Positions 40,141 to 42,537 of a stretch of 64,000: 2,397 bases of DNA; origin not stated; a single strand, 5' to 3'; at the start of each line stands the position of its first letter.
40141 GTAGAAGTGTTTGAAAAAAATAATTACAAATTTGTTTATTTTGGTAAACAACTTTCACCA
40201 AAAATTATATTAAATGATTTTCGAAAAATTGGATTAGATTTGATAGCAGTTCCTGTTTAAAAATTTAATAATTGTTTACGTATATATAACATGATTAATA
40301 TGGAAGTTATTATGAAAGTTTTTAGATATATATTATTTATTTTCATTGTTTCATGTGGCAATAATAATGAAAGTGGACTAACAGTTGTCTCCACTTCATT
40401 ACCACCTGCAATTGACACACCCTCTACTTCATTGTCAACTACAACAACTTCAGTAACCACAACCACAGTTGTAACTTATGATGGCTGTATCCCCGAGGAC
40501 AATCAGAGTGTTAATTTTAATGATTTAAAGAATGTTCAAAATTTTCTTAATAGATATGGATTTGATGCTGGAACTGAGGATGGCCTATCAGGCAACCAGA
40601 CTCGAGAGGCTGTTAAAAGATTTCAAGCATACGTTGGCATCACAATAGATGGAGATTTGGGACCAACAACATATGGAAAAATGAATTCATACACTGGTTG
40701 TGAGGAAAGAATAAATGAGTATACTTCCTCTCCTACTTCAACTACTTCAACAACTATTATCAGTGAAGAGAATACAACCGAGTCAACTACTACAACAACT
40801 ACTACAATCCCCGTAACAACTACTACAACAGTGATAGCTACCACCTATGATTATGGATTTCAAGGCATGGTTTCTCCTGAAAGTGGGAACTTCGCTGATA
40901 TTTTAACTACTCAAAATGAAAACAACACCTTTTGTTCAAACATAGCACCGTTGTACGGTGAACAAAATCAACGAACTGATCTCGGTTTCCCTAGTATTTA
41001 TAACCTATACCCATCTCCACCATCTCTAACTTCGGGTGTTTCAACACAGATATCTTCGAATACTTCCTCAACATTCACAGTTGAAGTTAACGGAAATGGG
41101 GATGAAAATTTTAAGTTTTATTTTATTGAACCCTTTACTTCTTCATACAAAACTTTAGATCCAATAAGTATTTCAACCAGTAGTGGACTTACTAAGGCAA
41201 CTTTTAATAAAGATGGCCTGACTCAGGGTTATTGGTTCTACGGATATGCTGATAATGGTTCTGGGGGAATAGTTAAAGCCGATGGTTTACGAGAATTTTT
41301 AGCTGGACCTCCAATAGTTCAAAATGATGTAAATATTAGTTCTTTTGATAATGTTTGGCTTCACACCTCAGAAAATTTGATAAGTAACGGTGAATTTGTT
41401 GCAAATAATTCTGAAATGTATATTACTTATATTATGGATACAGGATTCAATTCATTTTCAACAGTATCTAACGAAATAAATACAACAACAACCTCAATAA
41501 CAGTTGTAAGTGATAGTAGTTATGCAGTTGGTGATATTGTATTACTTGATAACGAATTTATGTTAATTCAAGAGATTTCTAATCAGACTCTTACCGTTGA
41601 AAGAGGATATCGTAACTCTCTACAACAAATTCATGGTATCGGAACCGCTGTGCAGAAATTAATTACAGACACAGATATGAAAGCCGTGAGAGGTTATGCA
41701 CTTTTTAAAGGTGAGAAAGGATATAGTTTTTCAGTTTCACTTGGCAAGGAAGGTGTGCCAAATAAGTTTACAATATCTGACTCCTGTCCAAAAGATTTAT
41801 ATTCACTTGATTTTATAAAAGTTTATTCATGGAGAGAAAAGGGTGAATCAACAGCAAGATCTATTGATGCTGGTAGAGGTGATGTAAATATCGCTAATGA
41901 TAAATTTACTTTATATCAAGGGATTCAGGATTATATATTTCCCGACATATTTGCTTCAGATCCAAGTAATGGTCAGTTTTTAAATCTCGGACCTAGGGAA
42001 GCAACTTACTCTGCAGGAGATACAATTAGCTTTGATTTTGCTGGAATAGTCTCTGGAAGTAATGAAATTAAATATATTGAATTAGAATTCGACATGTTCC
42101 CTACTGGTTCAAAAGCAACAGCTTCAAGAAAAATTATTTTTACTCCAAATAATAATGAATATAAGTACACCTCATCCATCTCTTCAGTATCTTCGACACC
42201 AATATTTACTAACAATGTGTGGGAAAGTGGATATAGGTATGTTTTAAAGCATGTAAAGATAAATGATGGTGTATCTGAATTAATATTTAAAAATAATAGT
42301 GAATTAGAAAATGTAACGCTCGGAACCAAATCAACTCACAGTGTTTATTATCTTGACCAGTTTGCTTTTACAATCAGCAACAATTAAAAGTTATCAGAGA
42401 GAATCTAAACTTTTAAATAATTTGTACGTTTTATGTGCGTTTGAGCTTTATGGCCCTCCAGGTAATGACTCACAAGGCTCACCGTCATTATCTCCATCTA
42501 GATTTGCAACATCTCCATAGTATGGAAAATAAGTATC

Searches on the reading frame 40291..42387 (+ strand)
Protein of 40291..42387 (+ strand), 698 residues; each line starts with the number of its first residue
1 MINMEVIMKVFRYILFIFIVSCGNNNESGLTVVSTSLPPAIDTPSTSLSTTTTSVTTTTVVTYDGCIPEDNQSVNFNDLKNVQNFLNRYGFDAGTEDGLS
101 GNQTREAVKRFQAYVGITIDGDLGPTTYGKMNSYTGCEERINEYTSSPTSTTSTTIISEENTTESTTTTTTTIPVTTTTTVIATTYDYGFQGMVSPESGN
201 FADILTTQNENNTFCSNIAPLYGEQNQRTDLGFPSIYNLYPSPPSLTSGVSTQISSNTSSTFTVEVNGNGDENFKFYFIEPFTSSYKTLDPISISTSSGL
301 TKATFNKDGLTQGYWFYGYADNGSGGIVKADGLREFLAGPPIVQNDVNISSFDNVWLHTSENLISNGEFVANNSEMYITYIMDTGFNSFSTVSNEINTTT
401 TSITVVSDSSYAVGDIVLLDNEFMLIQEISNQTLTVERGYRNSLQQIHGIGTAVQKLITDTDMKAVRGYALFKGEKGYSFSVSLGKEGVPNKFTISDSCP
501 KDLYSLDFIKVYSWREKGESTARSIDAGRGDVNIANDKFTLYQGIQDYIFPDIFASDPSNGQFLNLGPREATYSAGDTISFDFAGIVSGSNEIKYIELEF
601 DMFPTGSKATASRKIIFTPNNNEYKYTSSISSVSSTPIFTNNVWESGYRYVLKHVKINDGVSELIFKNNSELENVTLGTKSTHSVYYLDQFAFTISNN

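Call 8: search_protein_families(library=ncbifam, proteins=[window:40291-42387:+], max_evalue=0.001)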
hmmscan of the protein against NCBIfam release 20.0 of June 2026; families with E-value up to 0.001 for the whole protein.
window:40291-42387:+ (698 aa): 6 families
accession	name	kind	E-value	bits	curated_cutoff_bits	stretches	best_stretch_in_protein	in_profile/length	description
TIGR02869.1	spore_SleB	equivalog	8.5e-08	32.3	236.5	1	77-140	14-77/201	spore cortex-lytic enzyme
NF004786.0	PRK06132.1-3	equivalog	6.7e-07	28.4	329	1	78-122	222-266/418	hypothetical protein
TIGR03979.1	His_Ser_Rich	equivalog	3.4e-06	27.2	121.65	1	41-127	96-182/190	His-Xaa-Ser repeat protein HxsA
NF052336.1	PdgHdaseHSB100310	equivalog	8.2e-06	25.4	500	1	80-131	195-246/316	peptidoglycan hydrolase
NF052335.1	PdgHdaseHSB129560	equivalog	3.8e-05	23.2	500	1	77-131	207-261/330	peptidoglycan hydrolase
NF052377.1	lmo1851_S41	exception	0.00013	20.8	725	1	72-130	386-445/468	lmo1851 family serine protease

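Call 33: search_protein_families(library=pfam, proteins=[window:40291-42387:+], max_evalue=0.0001)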
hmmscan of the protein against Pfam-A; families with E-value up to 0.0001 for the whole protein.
window:40291-42387:+ (698 aa): 1 family
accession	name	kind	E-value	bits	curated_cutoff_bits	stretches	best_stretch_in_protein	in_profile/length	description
PF01471.23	PG_binding_1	-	6.3e-15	55.5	23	1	78-131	4-57/57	Putative peptidoglycan binding domain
